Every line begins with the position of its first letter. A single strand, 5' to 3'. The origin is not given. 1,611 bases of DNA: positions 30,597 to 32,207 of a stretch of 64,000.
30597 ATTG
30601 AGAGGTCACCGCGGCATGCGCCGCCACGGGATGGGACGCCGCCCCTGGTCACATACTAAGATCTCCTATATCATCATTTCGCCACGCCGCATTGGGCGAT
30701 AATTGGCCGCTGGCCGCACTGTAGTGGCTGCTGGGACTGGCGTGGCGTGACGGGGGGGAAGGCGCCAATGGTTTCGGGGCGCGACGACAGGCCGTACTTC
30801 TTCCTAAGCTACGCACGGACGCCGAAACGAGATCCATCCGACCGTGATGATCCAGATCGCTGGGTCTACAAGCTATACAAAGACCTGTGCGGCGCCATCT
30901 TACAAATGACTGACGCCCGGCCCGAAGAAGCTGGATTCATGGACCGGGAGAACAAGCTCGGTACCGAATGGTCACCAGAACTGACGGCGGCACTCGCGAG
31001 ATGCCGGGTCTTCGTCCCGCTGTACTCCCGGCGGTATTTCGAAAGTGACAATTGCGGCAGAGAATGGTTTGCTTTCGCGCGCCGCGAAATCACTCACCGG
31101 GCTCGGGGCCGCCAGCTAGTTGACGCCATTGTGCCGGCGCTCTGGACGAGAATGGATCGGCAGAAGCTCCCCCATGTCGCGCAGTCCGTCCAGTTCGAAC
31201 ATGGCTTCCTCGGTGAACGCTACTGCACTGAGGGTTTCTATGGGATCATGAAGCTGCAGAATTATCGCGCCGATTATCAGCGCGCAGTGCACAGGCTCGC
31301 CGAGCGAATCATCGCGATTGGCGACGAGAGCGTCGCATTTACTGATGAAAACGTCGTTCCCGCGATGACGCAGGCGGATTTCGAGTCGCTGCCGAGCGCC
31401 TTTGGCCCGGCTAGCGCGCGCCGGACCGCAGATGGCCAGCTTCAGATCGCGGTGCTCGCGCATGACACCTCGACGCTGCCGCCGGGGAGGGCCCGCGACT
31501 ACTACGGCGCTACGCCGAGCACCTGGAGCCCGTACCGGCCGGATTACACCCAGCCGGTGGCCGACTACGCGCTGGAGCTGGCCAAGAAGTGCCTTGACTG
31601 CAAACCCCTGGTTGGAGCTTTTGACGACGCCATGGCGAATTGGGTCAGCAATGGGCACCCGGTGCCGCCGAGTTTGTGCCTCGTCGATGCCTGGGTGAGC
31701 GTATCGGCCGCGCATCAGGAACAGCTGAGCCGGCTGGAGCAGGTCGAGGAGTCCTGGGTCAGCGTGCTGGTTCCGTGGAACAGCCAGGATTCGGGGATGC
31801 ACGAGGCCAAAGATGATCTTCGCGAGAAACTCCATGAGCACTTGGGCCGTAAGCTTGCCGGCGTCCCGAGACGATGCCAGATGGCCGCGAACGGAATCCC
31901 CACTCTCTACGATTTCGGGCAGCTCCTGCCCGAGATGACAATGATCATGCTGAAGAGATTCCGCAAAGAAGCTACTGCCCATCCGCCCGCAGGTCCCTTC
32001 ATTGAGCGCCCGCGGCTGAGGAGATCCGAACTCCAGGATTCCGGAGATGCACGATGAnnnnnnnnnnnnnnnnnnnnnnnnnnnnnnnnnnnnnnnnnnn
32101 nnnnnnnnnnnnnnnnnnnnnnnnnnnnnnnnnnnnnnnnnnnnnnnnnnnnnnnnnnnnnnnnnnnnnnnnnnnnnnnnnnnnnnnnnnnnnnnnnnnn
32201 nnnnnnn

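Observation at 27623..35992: fxsA-fxsB-fxsC-fxsT: a RiPP maturation pair coupled to TIR and STAND (ParA-TIR-NB-ARC-TPR) proteins, a candidate peptide-gated conflict or signalling system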

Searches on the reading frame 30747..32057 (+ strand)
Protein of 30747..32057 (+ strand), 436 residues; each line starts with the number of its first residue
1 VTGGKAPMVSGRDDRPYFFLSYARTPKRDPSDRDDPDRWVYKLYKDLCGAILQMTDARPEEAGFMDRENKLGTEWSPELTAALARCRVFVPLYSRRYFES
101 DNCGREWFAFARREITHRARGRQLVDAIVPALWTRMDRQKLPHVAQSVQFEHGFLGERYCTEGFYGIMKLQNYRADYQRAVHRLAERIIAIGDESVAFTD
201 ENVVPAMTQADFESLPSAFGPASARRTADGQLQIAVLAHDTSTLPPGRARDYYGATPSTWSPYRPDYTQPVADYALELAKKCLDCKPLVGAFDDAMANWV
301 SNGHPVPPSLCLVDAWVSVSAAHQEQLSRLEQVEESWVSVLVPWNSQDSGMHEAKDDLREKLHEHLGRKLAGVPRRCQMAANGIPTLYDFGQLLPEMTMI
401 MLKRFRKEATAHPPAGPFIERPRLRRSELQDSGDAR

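Call 8: search_protein_families(library=ncbifam, proteins=[window:30747-32057:+], max_evalue=0.01)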
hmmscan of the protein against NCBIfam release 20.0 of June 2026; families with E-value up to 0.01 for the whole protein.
window:30747-32057:+ (436 aa): 2 families
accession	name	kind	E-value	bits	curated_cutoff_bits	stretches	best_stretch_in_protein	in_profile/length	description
NF040588.1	FxsC_Nterm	equivalog_domain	9.2e-63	211.5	130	1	16-191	1-179/182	TIR-like protein FxsC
TIGR04276.1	FxsC_Cterm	equivalog_domain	1.7e-36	125.9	55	1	232-425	1-195/196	FxsC protein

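Call 9: search_protein_families(library=pfam, proteins=[window:30747-32057:+], max_evalue=0.01)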
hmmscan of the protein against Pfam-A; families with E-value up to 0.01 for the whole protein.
window:30747-32057:+ (436 aa): 1 family
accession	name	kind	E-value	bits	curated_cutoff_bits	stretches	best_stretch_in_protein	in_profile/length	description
PF13676.11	TIR_2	-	1.5e-07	32.4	28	1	18-134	1-92/122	TIR domain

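Call 24: search_protein_families(library=padloc, proteins=[window:30747-32057:+], max_evalue=0.001)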
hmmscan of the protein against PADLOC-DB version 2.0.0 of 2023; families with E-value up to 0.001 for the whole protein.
window:30747-32057:+ (436 aa): 0 families

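Call 26: find_homologous_proteins(query=window:30747-32057:+, max_evalue=0.001)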
Query window:30747-32057:+ (436 aa): 976 proteins with E <= 0.001 among 8000 candidates; the best 120 are listed.
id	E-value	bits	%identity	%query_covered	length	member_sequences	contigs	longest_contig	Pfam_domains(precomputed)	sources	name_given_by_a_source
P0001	6.4e-268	907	89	98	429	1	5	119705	PF13676.12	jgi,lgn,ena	jgi:FxsC-like protein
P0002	6.9e-267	903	90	98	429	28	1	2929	PF13676.12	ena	-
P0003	9.4e-267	903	88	98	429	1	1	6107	PF13676.12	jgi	jgi:FxsC-like protein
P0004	1.0e-266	903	89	98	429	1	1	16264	PF13676.12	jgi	jgi:FxsC-like protein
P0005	3.4e-266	901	89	98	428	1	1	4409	PF13676.12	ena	-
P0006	3.4e-264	894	87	98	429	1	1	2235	PF13676.12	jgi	jgi:FxsC-like protein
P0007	1.0e-263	893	87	98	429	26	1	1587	PF13676.12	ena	-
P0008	1.2e-263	893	88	98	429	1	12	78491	PF13676.12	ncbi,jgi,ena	jgi:FxsC-like protein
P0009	1.9e-263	892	87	98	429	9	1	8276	PF13676.12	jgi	jgi:FxsC-like protein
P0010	4.4e-263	891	88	98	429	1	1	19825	PF13676.12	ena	-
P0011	5.8e-263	890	88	98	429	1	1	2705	PF13676.12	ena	-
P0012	2.8e-262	888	88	98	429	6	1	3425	PF13676.12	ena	-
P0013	9.0e-262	886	89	98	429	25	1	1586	PF13676.12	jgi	jgi:FxsC-like protein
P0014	9.7e-262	886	88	98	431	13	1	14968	PF13676.12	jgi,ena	jgi:FxsC-like protein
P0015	4.6e-261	884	88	98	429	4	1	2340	PF13676.12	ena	-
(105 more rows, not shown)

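Call 37: find_related_loci(query=A1, collection=genome_contigs, flank=10000)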
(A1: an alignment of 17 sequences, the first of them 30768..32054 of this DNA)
Query A1 (429 aa) in genome_contigs; peptide patterns used: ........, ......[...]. (x = any residue, [..] = any of these).
599 stretches matched a pattern (row limit reached: there are more); 567 encode a relative of the query (tblastn E <= 1e-3); the best 80 are kept; 80 distinct loci.
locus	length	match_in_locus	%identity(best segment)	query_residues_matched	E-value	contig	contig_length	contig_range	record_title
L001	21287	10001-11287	91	1-429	0e+0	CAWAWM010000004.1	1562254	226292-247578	MAG: uncultured Actinomycetes bacterium isolate MFD05580.bin.1.113 genome assembly, contig: contig_1762, whole genome sh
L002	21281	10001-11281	83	1-427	0e+0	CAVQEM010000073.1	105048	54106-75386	MAG: uncultured Actinomycetes bacterium isolate MFD02472.bin.3.252 genome assembly, contig: contig_6745, whole genome sh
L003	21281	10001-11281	84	1-427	0e+0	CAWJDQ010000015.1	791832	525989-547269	MAG: uncultured Actinomycetes bacterium isolate MFD03399.bin.2.119 genome assembly, contig: contig_9417, whole genome sh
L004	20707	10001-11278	84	1-426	0e+0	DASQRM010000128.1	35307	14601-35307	MAG TPA_asm: Streptosporangiaceae bacterium isolate SMAG_U10883 k141_148643, whole genome shotgun sequence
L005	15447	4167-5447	82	1-427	0e+0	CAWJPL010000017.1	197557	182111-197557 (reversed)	MAG: uncultured Actinomycetes bacterium isolate MFD04463.bin.2.104 genome assembly, contig: contig_31989, whole genome s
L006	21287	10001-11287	83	1-429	0e+0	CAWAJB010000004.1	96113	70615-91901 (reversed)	MAG: uncultured Actinomycetes bacterium isolate MFD02416.bin.2.242 genome assembly, contig: contig_16893, whole genome s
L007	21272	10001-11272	82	1-424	0e+0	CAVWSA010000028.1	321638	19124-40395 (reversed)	MAG: uncultured Actinomycetes bacterium isolate MFD05377.bin.2.17 genome assembly, contig: contig_58702, whole genome sh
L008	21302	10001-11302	82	1-429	0e+0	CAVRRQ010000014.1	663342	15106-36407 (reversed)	MAG: uncultured Actinomycetes bacterium isolate MFD09603.bin.2.178 genome assembly, contig: contig_9774, whole genome sh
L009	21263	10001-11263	76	1-421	0e+0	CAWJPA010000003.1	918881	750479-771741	MAG: uncultured Actinomycetota bacterium isolate MFD04463.bin.1.235 genome assembly, contig: contig_38596, whole genome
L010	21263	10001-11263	75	1-421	0e+0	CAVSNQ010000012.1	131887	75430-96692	MAG: uncultured Actinomycetota bacterium isolate MFD03399.bin.1.157 genome assembly, contig: contig_41571, whole genome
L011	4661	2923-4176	70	2-421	0e+0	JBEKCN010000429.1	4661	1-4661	MAG: Streptosporangiaceae bacterium isolate SPRUCE 160 SPRUCE_160_429, whole genome shotgun sequence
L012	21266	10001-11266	69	1-426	0e+0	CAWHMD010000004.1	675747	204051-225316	MAG: uncultured Actinomycetes bacterium isolate MFD09603.bin.1.32 genome assembly, contig: contig_1906, whole genome sho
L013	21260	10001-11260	71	8-429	0e+0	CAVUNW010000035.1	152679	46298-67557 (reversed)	MAG: uncultured Actinomycetes bacterium isolate MFD02579.bin.1.65 genome assembly, contig: contig_21372, whole genome sh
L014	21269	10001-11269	70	1-426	0e+0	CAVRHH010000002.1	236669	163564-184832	MAG: uncultured Actinomycetes bacterium isolate MFD05580.bin.1.134 genome assembly, contig: contig_13142, whole genome s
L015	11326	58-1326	69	5-429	0e+0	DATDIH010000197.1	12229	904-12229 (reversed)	MAG TPA_asm: Streptosporangiaceae bacterium isolate SMAG_U299 k141_878817, whole genome shotgun sequence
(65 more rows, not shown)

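Call 43: search_protein_representatives(protein=window:30768-32054:+)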
Query: 429 residues. Proteins with E-value up to 0.001 (for the whole library): 2133; up to 1e-10: 1316; up to 1e-30: 249. The best 150 are listed.
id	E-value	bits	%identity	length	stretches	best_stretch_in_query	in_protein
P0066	8.4e-235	795.7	81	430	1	1-422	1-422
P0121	2.5e-172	589.9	62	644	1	8-408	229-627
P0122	2.1e-169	580.2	60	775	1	5-423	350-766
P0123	1.0e-146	505.5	60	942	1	7-401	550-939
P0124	8.6e-145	499.1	80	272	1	13-282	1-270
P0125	1.1e-133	462.6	68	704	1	7-312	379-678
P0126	2.4e-133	461.4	52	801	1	5-418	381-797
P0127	8.7e-116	403.6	90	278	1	1-192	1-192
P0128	4.0e-115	401.4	50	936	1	8-424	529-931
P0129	3.1e-112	391.9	74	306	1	7-250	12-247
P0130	2.6e-111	388.8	47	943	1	8-420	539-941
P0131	5.2e-108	377.9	46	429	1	7-427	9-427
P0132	8.4e-105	367.4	46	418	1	6-424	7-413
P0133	4.4e-104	365.0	73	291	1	58-294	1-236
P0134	4.8e-102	358.3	44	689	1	6-427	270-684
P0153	3.3e-81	289.6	39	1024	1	8-418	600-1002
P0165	1.6e-77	277.5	39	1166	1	6-408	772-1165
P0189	4.3e-69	249.7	39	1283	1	8-417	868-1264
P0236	2.0e-52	194.8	48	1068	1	6-220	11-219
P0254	9.0e-48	179.4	35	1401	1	5-419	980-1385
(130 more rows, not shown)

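Call 46: search_protein_families(library=ncbifam, proteins=[P0121, P0122, P0123, P0130, P0153, P0165, P0189, P0254, P0236], max_evalue=0.00001)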
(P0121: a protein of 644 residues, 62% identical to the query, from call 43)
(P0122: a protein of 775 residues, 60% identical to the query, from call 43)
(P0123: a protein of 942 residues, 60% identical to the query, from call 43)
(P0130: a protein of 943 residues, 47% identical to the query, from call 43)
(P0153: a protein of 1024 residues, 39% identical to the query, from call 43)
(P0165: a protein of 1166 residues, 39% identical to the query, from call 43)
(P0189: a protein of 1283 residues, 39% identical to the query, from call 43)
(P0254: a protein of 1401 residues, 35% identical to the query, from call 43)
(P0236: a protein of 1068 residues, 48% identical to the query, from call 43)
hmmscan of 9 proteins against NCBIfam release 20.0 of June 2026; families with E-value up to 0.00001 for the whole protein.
P0121 (644 aa): 2 families
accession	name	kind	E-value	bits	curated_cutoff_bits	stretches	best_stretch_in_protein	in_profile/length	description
NF040588.1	FxsC_Nterm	equivalog_domain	1.9e-61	207.2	130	1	230-406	1-180/182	TIR-like protein FxsC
TIGR04276.1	FxsC_Cterm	equivalog_domain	1.3e-33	116.5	55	1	446-623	1-179/196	FxsC protein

P0122 (775 aa): 2 families
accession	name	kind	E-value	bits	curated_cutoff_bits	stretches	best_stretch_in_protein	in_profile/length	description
NF040588.1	FxsC_Nterm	equivalog_domain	9.6e-59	198.4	130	1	354-531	1-181/182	TIR-like protein FxsC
TIGR04276.1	FxsC_Cterm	equivalog_domain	5.8e-30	104.5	55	1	569-752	1-185/196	FxsC protein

P0123 (942 aa): 3 families
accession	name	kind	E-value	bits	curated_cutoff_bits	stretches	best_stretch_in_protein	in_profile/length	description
NF040588.1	FxsC_Nterm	equivalog_domain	1.4e-60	204.3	130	1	552-727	1-179/182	TIR-like protein FxsC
NF047832.1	caspase_w_EACC1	subfamily_domain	1.5e-42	145.4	140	1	3-207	2-205/211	caspase, EACC1-associated type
TIGR04276.1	FxsC_Cterm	equivalog_domain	3.2e-35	121.7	55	1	768-941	1-179/196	FxsC protein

P0130 (943 aa): 3 families
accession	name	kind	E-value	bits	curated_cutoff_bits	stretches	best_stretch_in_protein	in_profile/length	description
NF041121.1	SAV_2336_NTERM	domain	1.9e-117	393.1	200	1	24-469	2-475/475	SAV_2336 N-terminal domain-related protein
NF040588.1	FxsC_Nterm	equivalog_domain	6.2e-57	192.5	130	1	540-718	1-182/182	TIR-like protein FxsC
TIGR04276.1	FxsC_Cterm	equivalog_domain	4.1e-37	127.9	55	1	747-939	1-195/196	FxsC protein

P0153 (1024 aa): 3 families
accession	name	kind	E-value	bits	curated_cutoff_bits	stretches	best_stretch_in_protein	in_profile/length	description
NF041121.1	SAV_2336_NTERM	domain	1.7e-104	350.3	200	1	30-483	5-474/475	SAV_2336 N-terminal domain-related protein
NF040588.1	FxsC_Nterm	equivalog_domain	6.1e-70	234.9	130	1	601-779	1-182/182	TIR-like protein FxsC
TIGR04276.1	FxsC_Cterm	equivalog_domain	2e-52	177.8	55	1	811-994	1-185/196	FxsC protein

P0165 (1166 aa): 4 families
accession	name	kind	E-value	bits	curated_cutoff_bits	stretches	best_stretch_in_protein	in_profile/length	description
NF041121.1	SAV_2336_NTERM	domain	5.7e-82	276.1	200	1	21-476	1-472/475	SAV_2336 N-terminal domain-related protein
NF040588.1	FxsC_Nterm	equivalog_domain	7.6e-64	215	130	1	775-952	1-182/182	TIR-like protein FxsC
TIGR04276.1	FxsC_Cterm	equivalog_domain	1.8e-57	194.3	55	1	983-1162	1-181/196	FxsC protein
NF040586.1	FxSxx_TPR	equivalog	3e-24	85.6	300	1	578-705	497-624/830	FxSxx-COOH system tetratricopeptide repeat protein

P0189 (1283 aa): 4 families
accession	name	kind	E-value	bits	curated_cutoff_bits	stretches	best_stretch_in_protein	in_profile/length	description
NF041121.1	SAV_2336_NTERM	domain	1.4e-108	363.8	200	1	28-504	2-473/475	SAV_2336 N-terminal domain-related protein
NF040588.1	FxsC_Nterm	equivalog_domain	3.4e-65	219.4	130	1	869-1045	1-180/182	TIR-like protein FxsC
TIGR04276.1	FxsC_Cterm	equivalog_domain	1.1e-37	129.8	55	1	1075-1265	1-195/196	FxsC protein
NF040586.1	FxSxx_TPR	equivalog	2e-11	43.1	300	1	607-796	9-169/830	FxSxx-COOH system tetratricopeptide repeat protein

P0254 (1401 aa): 3 families
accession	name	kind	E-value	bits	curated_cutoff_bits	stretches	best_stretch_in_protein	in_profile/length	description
NF041121.1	SAV_2336_NTERM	domain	6.2e-116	388.1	200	1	22-487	2-471/475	SAV_2336 N-terminal domain-related protein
NF040588.1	FxsC_Nterm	equivalog_domain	1.5e-41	142.3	130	1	984-1163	1-182/182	TIR-like protein FxsC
TIGR04276.1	FxsC_Cterm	equivalog_domain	1.2e-32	113.3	55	1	1196-1377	1-188/196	FxsC protein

P0236 (1068 aa): 3 families
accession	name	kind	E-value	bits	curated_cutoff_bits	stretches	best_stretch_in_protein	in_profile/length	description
NF040586.1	FxSxx_TPR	equivalog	0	1034.3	300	1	247-1068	1-830/830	FxSxx-COOH system tetratricopeptide repeat protein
NF040588.1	FxsC_Nterm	equivalog_domain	8e-60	201.9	130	1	14-192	1-181/182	TIR-like protein FxsC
NF053617.1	SARPRegAfsRStmc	equivalog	6.9e-12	44.2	1430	1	226-502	265-554/986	SARP-family global regulator AfsR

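Call 66: predict_structure(alignment_id=A2)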
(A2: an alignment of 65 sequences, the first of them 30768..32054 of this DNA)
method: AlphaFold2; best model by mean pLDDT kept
length: 429 residues; sequences in the alignment: 65
mean_pLDDT: 87.0   pTM: 0.86
mean pLDDT of the five models: 87.0, 86.9, 86.8, 86.1, 84.1
residues with pLDDT >= 90: 263; 70-90: 109; 50-70: 41; < 50: 16
segments of 3 or more residues with pLDDT < 50: 1-3, 194-196, 216-220, 426-429
pLDDT, mean of each block of 10 residues (from residue 1): 65 92 86 97 97 93 70 89 95 92 91 85 93 86 84 93 92 97 86 53 77 61 85 94 96 95 96 91 93 78 97 95 95 96 94 97 95 95 93 90 76 67 49
secondary structure, 60 per line:
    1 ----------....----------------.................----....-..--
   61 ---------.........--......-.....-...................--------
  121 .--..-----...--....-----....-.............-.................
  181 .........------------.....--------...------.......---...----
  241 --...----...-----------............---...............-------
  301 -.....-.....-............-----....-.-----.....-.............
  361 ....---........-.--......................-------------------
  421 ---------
elements in order: E11-14 H31-47 H52-55 H70-78 E81-86 H88-92 H94-112 H136-139 H145-148 H150-162 H164-189 H202-206 E224-230 H264-275 E279-284 H285-293 E302-306 H308-312 H314-325 E331-334 H342-346 H348-364 H368-375 H380-401

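Call 68: fold_search(model_id=the predicted structure, library=pdb)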
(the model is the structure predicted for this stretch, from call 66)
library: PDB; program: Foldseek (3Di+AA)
matches with E <= 10: 404; with E <= 0.001: 2
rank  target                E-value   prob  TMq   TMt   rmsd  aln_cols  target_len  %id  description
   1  6o0w                  5.7e-04  1.00  0.21  0.46  12.9       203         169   17  Crystal structure of the TIR domain from the grapevine disease resistance protein RUN1 in complex with NADP+ and Bis-Tri (released 2019-09-04)
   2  7rts                  6.3e-04  1.00  0.19  0.43  12.3       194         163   15  Crystal structure of the TIR domain from the grapevine disease resistance protein RUN1 without the AE interface (released 2021-10-13)
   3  7s2z_C                1.5e-03  1.00  0.19  0.41  13.0       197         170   17  Crystal structure of the E100A mutant TIR domain from the grapevine disease resistance protein RUN1 bound to NAD (released 2021-10-13)
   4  7s2z_A                1.8e-03  1.00  0.19  0.42  13.3       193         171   18  Crystal structure of the E100A mutant TIR domain from the grapevine disease resistance protein RUN1 bound to NAD (released 2021-10-13)
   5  7s2z_B                3.7e-03  0.99  0.19  0.40  13.1       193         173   18  Crystal structure of the E100A mutant TIR domain from the grapevine disease resistance protein RUN1 bound to NAD (released 2021-10-13)
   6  7rx1_B                3.9e-03  1.00  0.20  0.43  12.3       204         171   16  Crystal structure of the TIR domain from the grapevine disease resistance protein RUN1 (released 2021-10-13)
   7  5ku7_B                5.0e-03  1.00  0.20  0.46  13.2       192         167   18  Crystal structure of the TIR domain from the Muscadinia rotundifolia disease resistance protein RPV1 (released 2017-02-15)
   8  5ku7_A                5.3e-03  1.00  0.20  0.44  13.1       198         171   17  Crystal structure of the TIR domain from the Muscadinia rotundifolia disease resistance protein RPV1 (released 2017-02-15)
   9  3ozi_B                5.6e-03  1.00  0.20  0.47  13.3       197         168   19  Crystal structure of the TIR domain from the flax disease resistance protein L6 (released 2011-04-27)
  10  7vu8                  5.6e-03  1.00  0.21  0.47  12.9       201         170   20  L7-Tir domain with bound ligand (released 2022-06-01)
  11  7crc_B                5.6e-03  0.47  0.19  0.08  20.8       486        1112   12  Cryo-EM structure of plant NLR RPP1 tetramer in complex with ATR1 (released 2020-12-16)
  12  7rx1_A                5.9e-03  0.99  0.19  0.41  13.2       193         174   19  Crystal structure of the TIR domain from the grapevine disease resistance protein RUN1 (released 2021-10-13)
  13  7jlx_A                9.3e-03  0.98  0.20  0.45  13.5       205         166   20  Structure of the activated Roq1 resistosome directly recognizing the pathogen effector XopQ (TIR domains) (released 2020-12-02)
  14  7dfv_A                1.0e-02  0.47  0.21  0.17  20.0       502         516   11  Cryo-EM structure of plant NLR RPP1 tetramer core part (released 2020-12-16)
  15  5teb_A                1.2e-02  0.99  0.21  0.46  12.5       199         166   14  Crystal Structure of the TIR domain from the Arabidopsis Thaliana disease resistance protein RPP1 (released 2017-02-01)
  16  3ozi_A                1.3e-02  0.99  0.20  0.45  13.1       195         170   19  Crystal structure of the TIR domain from the flax disease resistance protein L6 (released 2011-04-27)
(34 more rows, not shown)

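Call 86: find_encoding_contigs(protein=P0001, flank=10000, max_places=3)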
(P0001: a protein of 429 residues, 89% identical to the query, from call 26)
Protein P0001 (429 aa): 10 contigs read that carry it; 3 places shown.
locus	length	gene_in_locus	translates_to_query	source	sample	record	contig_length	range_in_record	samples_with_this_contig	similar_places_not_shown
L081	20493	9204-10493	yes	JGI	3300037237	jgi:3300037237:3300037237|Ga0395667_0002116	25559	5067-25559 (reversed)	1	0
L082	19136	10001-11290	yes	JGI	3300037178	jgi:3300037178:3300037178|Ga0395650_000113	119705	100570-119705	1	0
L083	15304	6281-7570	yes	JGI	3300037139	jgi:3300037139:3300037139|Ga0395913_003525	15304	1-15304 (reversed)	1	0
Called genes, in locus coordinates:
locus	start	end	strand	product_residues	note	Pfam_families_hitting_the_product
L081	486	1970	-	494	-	PF01569:PAP2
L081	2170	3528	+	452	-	PF01565:FAD_binding_4, PF04030:ALO (weak)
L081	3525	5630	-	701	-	-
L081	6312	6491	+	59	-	PF27839:FxSxx-COOH (weak)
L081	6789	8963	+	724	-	-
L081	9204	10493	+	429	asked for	PF13676:TIR_2 (weak)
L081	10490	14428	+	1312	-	PF13676:TIR_2, PF25000:DUF7779, PF13374:TPR_10 (weak), PF13374:TPR_10, PF13424:TPR_12, PF13424:TPR_12, PF13374:TPR_10, PF13424:TPR_12, +8 more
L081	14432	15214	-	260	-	PF00561:Abhydrolase_1, PF12146:Hydrolase_4, PF12697:Abhydrolase_6 (weak)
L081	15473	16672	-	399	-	-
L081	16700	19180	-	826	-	PF00732:GMC_oxred_N (faint), PF00890:FAD_binding_2 (weak), PF01266:DAO (weak), PF13450:NAD_binding_8 (weak), PF05199:GMC_oxred_C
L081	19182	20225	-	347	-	PF00561:Abhydrolase_1, PF12697:Abhydrolase_6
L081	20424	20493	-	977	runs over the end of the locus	PF13191:AAA_16, PF13401:AAA_22 (weak), PF13424:TPR_12 (weak), PF00196:GerE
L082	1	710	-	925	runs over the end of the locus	-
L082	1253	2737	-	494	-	PF01569:PAP2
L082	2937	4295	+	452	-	PF01565:FAD_binding_4, PF04030:ALO (weak)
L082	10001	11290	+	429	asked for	PF13676:TIR_2 (weak)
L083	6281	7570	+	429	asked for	PF13676:TIR_2 (weak)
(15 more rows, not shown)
